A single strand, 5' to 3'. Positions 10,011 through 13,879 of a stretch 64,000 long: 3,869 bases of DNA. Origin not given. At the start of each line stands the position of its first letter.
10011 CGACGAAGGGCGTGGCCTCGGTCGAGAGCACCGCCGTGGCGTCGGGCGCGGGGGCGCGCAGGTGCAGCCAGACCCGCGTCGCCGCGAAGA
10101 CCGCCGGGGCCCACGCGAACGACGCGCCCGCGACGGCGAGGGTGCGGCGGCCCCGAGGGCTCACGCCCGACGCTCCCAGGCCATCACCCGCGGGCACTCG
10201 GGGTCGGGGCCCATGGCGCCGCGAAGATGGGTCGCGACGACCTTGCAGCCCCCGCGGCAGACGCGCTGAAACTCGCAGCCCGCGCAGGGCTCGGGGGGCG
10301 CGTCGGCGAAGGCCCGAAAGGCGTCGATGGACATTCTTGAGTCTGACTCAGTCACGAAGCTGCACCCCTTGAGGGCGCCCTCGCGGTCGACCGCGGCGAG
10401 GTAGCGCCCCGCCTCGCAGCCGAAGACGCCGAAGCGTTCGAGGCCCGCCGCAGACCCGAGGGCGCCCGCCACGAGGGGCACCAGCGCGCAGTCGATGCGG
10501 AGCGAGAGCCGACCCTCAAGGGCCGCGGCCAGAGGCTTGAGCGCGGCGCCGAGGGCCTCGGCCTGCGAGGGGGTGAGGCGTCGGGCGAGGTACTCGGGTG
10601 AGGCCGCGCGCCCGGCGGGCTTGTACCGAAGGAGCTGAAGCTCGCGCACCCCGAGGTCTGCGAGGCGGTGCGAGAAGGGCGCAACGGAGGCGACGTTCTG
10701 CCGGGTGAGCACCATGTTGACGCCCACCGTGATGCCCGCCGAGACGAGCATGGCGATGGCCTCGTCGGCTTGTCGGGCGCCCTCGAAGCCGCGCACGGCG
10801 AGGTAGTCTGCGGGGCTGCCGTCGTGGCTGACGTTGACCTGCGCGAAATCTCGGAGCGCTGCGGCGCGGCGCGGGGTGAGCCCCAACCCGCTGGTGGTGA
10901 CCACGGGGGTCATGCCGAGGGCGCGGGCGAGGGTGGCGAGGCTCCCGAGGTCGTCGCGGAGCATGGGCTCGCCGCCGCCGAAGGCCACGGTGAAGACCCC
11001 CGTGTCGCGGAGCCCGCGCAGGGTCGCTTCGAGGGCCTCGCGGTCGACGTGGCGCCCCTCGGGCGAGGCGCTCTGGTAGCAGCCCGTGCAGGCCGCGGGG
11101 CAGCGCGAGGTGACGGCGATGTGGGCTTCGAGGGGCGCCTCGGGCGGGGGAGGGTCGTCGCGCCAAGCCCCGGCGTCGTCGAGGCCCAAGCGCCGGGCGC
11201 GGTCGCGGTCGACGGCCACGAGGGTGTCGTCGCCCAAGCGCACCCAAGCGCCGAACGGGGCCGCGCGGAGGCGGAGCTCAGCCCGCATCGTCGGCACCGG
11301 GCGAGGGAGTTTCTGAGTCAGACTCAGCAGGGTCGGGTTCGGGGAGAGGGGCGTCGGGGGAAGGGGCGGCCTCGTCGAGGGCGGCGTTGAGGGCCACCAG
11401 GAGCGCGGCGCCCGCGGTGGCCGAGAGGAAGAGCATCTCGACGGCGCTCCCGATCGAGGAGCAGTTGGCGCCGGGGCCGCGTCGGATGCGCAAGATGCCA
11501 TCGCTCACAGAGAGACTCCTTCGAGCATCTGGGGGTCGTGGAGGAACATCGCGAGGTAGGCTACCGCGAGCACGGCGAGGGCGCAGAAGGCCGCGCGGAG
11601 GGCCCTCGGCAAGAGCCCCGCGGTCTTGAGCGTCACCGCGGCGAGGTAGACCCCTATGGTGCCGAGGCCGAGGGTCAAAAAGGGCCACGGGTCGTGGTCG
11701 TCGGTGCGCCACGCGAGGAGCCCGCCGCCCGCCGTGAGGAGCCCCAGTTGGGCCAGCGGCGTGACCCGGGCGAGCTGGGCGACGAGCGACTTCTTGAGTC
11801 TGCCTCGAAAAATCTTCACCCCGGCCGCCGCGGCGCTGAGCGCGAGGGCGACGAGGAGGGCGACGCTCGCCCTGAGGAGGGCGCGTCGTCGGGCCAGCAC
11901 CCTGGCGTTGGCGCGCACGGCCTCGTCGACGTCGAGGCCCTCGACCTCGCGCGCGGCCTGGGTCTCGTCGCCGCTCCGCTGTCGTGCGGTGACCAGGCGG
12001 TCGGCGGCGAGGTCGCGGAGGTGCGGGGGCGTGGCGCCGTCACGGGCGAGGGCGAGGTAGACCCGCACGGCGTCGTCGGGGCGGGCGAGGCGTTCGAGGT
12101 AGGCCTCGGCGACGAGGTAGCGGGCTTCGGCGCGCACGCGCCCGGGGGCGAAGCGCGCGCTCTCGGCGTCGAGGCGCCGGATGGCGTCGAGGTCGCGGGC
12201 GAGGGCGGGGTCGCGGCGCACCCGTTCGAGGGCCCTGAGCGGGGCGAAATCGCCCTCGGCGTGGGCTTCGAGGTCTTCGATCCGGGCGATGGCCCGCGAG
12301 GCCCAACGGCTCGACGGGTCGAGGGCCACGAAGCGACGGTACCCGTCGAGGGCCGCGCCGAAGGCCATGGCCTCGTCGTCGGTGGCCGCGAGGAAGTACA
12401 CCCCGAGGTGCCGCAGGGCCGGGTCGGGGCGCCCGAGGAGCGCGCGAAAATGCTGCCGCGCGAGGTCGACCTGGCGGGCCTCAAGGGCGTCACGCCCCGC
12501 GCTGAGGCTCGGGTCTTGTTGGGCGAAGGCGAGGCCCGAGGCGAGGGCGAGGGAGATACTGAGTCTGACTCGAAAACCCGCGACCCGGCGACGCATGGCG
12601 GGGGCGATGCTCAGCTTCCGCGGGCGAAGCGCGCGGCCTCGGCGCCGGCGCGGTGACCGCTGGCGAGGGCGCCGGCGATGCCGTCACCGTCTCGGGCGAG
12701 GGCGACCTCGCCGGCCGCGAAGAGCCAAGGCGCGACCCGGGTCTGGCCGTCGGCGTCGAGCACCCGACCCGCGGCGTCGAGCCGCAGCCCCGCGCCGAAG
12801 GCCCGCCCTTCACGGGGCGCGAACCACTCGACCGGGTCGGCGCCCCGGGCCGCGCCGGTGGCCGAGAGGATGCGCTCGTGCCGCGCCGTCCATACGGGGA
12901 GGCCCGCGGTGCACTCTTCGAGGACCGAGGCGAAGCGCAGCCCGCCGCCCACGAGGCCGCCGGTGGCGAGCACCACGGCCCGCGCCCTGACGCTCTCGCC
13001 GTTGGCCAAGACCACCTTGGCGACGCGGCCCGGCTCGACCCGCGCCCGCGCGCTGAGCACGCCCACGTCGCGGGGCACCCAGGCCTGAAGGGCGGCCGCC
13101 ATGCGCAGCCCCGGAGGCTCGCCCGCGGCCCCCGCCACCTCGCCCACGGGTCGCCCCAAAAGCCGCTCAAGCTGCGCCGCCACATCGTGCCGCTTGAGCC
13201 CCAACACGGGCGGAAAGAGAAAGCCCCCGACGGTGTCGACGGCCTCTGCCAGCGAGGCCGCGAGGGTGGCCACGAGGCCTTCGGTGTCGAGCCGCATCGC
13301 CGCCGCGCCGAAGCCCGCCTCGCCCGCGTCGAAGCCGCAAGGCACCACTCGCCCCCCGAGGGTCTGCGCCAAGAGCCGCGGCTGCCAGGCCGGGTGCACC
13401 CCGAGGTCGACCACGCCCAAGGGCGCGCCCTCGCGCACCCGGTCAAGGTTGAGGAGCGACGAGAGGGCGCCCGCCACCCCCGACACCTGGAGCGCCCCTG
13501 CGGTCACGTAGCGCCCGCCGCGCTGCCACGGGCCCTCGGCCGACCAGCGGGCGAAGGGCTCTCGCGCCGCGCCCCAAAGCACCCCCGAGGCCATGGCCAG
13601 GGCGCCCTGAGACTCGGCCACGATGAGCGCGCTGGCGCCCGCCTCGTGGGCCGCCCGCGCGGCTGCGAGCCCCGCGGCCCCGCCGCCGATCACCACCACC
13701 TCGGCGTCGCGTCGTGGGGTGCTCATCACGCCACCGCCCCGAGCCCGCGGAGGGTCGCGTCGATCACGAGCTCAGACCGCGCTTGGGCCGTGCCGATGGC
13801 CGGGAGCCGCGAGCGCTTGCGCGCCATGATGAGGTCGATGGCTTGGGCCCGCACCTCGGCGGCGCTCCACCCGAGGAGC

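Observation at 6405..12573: Local array of a 15-bp AT-rich palindrome, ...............: 7 copies in 6.2 kb, mostly inside genes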

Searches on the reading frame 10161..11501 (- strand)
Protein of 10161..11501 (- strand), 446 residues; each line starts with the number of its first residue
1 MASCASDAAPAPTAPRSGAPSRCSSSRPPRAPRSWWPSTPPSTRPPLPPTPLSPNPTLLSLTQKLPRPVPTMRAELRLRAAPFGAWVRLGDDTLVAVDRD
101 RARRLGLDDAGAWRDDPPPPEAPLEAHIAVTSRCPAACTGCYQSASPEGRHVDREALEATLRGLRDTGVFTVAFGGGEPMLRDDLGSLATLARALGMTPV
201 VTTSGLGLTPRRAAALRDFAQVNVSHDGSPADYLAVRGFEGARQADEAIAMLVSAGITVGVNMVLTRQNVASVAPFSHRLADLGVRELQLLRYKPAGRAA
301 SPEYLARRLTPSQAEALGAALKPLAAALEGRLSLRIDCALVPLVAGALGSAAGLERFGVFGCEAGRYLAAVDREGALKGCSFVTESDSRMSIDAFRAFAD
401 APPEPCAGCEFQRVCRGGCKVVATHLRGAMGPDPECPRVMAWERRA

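Call 8: search_protein_families(library=pfam, proteins=[window:10161-11501:-])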
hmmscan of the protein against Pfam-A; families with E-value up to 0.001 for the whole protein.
window:10161-11501:- (446 aa): 2 families
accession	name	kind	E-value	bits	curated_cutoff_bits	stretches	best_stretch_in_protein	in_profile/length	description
PF04055.27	Radical_SAM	-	1.8e-16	61.2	29.5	1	130-267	3-152/166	Radical SAM superfamily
PF13353.11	Fer4_12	-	0.00026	21.7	22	1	132-193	13-75/137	4Fe-4S single cluster domain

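Call 15: find_homologous_proteins(query=window:10164-11288:-, max_evalue=1e-10)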
Query seq(375 aa) (375 aa): 1851 proteins with E <= 1e-10 among 8000 candidates; the best 120 are listed.
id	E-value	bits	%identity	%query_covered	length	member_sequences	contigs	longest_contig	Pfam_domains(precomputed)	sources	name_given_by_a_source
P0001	8.5e-243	823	100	100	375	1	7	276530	PF04055.28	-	-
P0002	1.2e-146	507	65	99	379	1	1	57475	PF04055.28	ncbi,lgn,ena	-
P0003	8.2e-146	504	64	99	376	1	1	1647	PF04055.28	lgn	-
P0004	5.2e-142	492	65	97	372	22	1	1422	PF04055.28,PF13353.12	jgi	jgi:radical SAM protein with 4Fe4S-binding SPASM domain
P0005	5.9e-141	488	66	97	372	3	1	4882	PF04055.28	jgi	jgi:radical SAM protein with 4Fe4S-binding SPASM domain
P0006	1.6e-137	477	64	98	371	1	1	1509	PF04055.28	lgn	-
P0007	2.0e-137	477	64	97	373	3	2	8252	PF04055.28,PF13353.12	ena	-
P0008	2.1e-137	477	62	98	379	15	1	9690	PF04055.28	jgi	-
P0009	2.7e-137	476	63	98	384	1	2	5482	PF04055.28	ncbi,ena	-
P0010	3.1e-137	476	63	97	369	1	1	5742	PF04055.28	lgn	-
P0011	2.6e-136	473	63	98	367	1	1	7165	PF04055.28,PF13353.12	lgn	-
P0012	8.2e-136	471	62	97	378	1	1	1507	PF04055.28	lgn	-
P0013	2.7e-135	470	62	97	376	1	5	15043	PF04055.28,PF13353.12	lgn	-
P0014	7.1e-135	468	62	97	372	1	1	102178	PF04055.28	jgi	-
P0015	2.7e-134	466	63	97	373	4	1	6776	PF04055.28,PF13353.12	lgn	-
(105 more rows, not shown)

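Call 16: find_encoding_contigs(protein=P0001, flank=10000, max_places=10)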
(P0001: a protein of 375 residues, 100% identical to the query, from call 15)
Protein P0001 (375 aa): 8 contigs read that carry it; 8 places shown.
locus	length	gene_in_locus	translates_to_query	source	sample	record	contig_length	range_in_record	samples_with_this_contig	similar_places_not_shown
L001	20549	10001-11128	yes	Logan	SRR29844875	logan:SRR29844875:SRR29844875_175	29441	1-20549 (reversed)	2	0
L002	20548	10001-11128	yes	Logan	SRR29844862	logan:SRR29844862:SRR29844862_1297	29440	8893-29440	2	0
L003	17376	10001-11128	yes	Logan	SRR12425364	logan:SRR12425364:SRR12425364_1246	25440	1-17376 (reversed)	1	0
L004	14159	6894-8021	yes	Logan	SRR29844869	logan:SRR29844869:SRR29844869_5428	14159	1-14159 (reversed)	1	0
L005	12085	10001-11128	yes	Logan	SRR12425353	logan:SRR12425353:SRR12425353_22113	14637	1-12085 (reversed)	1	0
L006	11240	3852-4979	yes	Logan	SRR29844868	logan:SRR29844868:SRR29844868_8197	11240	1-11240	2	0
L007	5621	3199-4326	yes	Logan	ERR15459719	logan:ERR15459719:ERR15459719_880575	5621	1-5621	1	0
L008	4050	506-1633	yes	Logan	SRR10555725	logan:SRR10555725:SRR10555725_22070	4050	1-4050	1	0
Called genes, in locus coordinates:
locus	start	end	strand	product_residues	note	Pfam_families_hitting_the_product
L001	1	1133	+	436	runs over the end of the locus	PF07586:HXXSHH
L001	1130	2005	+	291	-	-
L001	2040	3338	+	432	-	-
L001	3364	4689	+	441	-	PF01636:APH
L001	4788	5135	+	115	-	-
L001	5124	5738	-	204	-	PF04013:Methyltrn_RNA_2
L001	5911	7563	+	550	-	PF00890:FAD_binding_2 (faint), PF01266:DAO, PF01494:FAD_binding_3 (faint), PF07992:Pyr_redox_2 (faint), PF12831:FAD_oxidored (faint), PF16901:DAO_C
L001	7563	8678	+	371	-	PF00890:FAD_binding_2, PF07992:Pyr_redox_2 (faint)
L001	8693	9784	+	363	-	-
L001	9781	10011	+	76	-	-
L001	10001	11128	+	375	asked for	PF04055:Radical_SAM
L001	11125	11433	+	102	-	-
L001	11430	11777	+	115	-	-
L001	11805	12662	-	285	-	PF05175:MTS (faint), PF13649:Methyltransf_25 (weak)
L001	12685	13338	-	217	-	PF00578:AhpC-TSA, PF08534:Redoxin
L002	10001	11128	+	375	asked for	PF04055:Radical_SAM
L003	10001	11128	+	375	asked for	PF04055:Radical_SAM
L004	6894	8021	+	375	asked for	PF04055:Radical_SAM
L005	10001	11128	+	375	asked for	PF04055:Radical_SAM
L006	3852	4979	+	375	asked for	PF04055:Radical_SAM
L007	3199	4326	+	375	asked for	PF04055:Radical_SAM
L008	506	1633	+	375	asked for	PF04055:Radical_SAM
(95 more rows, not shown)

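Call 19: find_related_loci(query=A1, collection=genome_contigs, flank=10000)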
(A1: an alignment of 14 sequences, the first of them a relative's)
Query A1 (375 aa) in genome_contigs; peptide patterns used: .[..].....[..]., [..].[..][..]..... (x = any residue, [..] = any of these).
144 stretches matched a pattern; 127 encode a relative of the query (tblastn E <= 1e-3); the best 80 are kept; 80 distinct loci.
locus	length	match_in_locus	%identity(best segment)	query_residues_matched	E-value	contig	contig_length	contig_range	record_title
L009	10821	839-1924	64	5-368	3e-142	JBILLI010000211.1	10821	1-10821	MAG: Polyangiales bacterium isolate ME2017-07-27_3300044645_group7_bin3 Rohwer_bin1483_scaffold_6458_c1, whole genome sh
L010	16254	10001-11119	65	5-375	9e-142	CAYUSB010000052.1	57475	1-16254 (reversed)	MAG TPA_asm: uncultured Myxococcaceae bacterium isolate binchicken_co266_258 genome assembly, contig: NODE_1122_length_5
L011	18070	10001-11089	62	6-372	7e-135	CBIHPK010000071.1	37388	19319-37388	MAG TPA_asm: uncultured Myxococcaceae bacterium isolate SRR18156209_binner13_Refined_17 genome assembly, contig: ERZ2733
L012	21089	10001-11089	62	6-372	8e-135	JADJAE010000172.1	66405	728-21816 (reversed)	MAG: Deltaproteobacteria bacterium isolate AalW_18-Q3-R10-53_BATAC.29 tig01689978-10-663570, whole genome shotgun sequen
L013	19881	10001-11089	62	6-372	2e-134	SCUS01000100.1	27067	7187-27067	MAG: Myxococcaceae bacterium isolate GW715_bin.15 GW715_bin.15-62379, whole genome shotgun sequence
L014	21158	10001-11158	59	1-370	2e-132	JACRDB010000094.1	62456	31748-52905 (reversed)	MAG: Deltaproteobacteria bacterium isolate NC_groundwater_1661_Pr3_B-0.1um_73_23 SR-2_scaffold_141_2275451, whole genome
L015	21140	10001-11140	60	5-374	1e-132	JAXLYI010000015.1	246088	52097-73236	MAG: Polyangiales bacterium isolate STL-MYX9 C4.55.fa-15, whole genome shotgun sequence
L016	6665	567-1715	59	1-370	4e-132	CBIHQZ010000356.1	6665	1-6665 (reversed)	MAG TPA_asm: uncultured Myxococcales bacterium isolate SRR18156210_metabat2_47 genome assembly, contig: ERZ27336870.7242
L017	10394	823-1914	62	3-370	3e-131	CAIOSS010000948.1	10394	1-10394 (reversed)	MAG: uncultured delta proteobacterium isolate Loclat_bin-08890 genome assembly, contig: bin-08890:0948/1467, whole genom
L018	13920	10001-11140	58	5-370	1e-130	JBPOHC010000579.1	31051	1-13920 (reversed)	MAG: Myxococcota bacterium isolate MAG_1 c_000000106629, whole genome shotgun sequence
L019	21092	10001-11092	62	3-370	9e-131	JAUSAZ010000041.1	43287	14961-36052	MAG: Myxococcales bacterium isolate E6_metabat.bin.30 E6_k141_435124, whole genome shotgun sequence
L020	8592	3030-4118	62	6-372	5e-130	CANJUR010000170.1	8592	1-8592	MAG: Deltaproteobacteria bacterium isolate RH-26jul17-416 genome assembly, contig: RH-26jul17-C22398, whole genome shotg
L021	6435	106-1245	59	5-371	4e-130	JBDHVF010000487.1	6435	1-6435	MAG: Polyangiales bacterium isolate AS-MESO-3CA.253 NODE_49632_length_6435_cov_4.654137, whole genome shotgun sequence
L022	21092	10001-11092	61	6-375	4e-128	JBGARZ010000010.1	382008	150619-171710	MAG: Polyangiales bacterium isolate MAG_AAO_H10.19 AAOH10-19_opera_contig_97, whole genome shotgun sequence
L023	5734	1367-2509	57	5-372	1e-127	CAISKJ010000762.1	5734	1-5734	MAG: uncultured delta proteobacterium isolate KT_bin-2017 genome assembly, contig: bin-2017:0762/1849, whole genome shot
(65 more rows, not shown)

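Call 74: search_protein_families(library=ncbifam, proteins=[window:10161-11288:-], max_evalue=0.001)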
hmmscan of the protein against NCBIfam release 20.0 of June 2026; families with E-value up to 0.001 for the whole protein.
window:10161-11288:- (375 aa): 45 families (the best 25 are shown)
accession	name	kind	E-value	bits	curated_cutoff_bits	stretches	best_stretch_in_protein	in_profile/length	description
TIGR04347.1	pseudo_SAM_Halo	equivalog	1.1e-26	94.1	525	1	58-222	43-212/390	TIGR04347 family pseudo-SAM/SPASM protein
TIGR04303.1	GeoRSP_rSAM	equivalog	3.2e-23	82.8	400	1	50-365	2-324/325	GeoRSP system radical SAM/SPASM protein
TIGR02109.1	PQQ_syn_pqqE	equivalog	1.7e-22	79.9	381.35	1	50-220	4-180/358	pyrroloquinoline quinone biosynthesis protein PqqE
TIGR03962.1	mycofact_rSAM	equivalog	3.6e-22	79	265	1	51-366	10-332/339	mycofactocin radical SAM maturase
NF045574.1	sacti_mat_StsB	exception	2.1e-20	73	625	1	55-233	98-280/466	StsB family radical SAM/SPASM domain sactipeptide maturase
TIGR04051.1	rSAM_NirJ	equivalog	3.5e-18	65.7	515.45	1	59-229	8-183/354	heme d1 biosynthesis radical SAM protein NirJ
TIGR04103.1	rSAM_nif11_3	equivalog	1.4e-17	63.5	725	1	58-251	10-205/412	nif11-class peptide radical SAM maturase 3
TIGR04546.1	rSAM_ahbC_deAc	equivalog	1.5e-17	63.5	650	1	58-217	44-208/390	12,18-didecarboxysiroheme deacetylase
TIGR04053.2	TIGR04053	equivalog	9.8e-17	61.2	395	1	51-251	6-211/366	TIGR04053 family radical SAM/SPASM domain-containing protein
TIGR02668.1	moaA_archaeal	equivalog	4.9e-16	58.6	325.25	1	56-230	13-196/303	GTP 3',8-cyclase MoaA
TIGR04545.1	rSAM_ahbD_hemeb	equivalog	9.1e-16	58.2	500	1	59-230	6-183/339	heme b synthase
NF050035.1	rSAM_WgK_link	exception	3.9e-14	52.4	650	1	51-235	7-197/367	radical SAM/SPASM peptide maturase WgkB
TIGR04250.1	SCM_rSAM_ScmE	equivalog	3.3e-13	49.3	400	1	54-213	4-170/358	SynChlorMet cassette radical SAM/SPASM protein ScmE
TIGR04133.1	rSAM_w_lipo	hypoth_equivalog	1.5e-12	47.1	425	1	95-313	71-283/350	TIGR04133 family radical SAM/SPASM protein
TIGR04055.1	rSAM_NirJ2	equivalog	3.1e-12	46.7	500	1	59-352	6-307/326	putative heme d1 biosynthesis radical SAM protein NirJ2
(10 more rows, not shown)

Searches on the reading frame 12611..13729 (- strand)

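Call 8: search_protein_families(library=pfam, proteins=[window:12611-13729:-])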
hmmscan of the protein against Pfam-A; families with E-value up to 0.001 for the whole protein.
window:12611-13729:- (372 aa): 4 families
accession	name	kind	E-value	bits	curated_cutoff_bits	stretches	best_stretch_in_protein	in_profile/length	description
PF00890.30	FAD_binding_2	-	7.5e-12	45.6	20.4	1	11-294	2-241/414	FAD binding domain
PF07992.20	Pyr_redox_2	-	1.7e-07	31.4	26.1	0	10-39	2-32/291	Pyridine nucleotide-disulphide oxidoreductase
PF12831.13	FAD_oxidored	-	0.00035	20.4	27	1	10-40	1-31/416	FAD dependent oxidoreductase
PF01262.27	AlaDh_PNT_C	-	0.00095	19.1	23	0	7-37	27-57/214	Alanine dehydrogenase/PNT, C-terminal domain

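Call 74: search_protein_families(library=ncbifam, proteins=[window:12611-13726:-], max_evalue=0.001)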
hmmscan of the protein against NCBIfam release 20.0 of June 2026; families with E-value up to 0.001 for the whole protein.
window:12611-13726:- (371 aa): 19 families
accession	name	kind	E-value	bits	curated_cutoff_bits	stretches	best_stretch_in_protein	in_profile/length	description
NF003723.0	PRK05329.2-1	equivalog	8.7e-18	64.2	680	2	148-366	211-434/436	glycerol-3-phosphate dehydrogenase subunit GlpB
NF003725.0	PRK05329.2-4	equivalog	9.3e-17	61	345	2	143-341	198-395/429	glycerol-3-phosphate dehydrogenase subunit GlpB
NF003724.0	PRK05329.2-3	equivalog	7.2e-16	58.2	327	1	142-359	189-412/426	glycerol-3-phosphate dehydrogenase subunit GlpB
TIGR03378.1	glycerol3P_GlpB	equivalog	2.7e-12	46.4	174.15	1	9-50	2-43/419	anaerobic glycerol-3-phosphate dehydrogenase subunit GlpB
NF003722.0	PRK05329.1-5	equivalog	3.4e-12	46.3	349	2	152-366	207-424/428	glycerol-3-phosphate dehydrogenase subunit GlpB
NF003719.0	PRK05329.1-2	equivalog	5.2e-12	45.4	359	2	144-264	198-325/423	glycerol-3-phosphate dehydrogenase subunit GlpB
NF003720.0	PRK05329.1-3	equivalog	2.5e-11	42.9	313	1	9-50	4-45/437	glycerol-3-phosphate dehydrogenase subunit GlpB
NF003726.0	PRK05329.2-5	equivalog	1.8e-10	40.2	354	2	154-362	196-409/415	glycerol-3-phosphate dehydrogenase subunit GlpB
NF053676.1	4oxCHCAChcC1Cy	equivalog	3.3e-07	29.1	1000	1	9-77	3-74/528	4-oxocyclohexanecarboxylate 2-dehydrogenase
NF006130.0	PRK08274.1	equivalog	1.4e-06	27.4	369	1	6-39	4-37/467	FAD-dependent tricarballylate dehydrogenase TcuA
NF005867.0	PRK07804.1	equivalog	7.9e-06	24.4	639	1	5-40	16-51/548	L-aspartate oxidase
NF003721.0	PRK05329.1-4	equivalog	3.7e-05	22.9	403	1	9-50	4-45/428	glycerol-3-phosphate dehydrogenase subunit GlpB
NF004789.0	PRK06134.1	subfamily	8.8e-05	21.2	747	1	3-52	8-60/581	FAD-dependent oxidoreductase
TIGR01372.1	soxA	subfamily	0.00014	19.8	1164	1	8-40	169-201/996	sarcosine oxidase subunit alpha family protein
NF009478.0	PRK12844.1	equivalog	0.00043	18.7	789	1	6-51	7-55/559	3-ketosteroid-delta-1-dehydrogenase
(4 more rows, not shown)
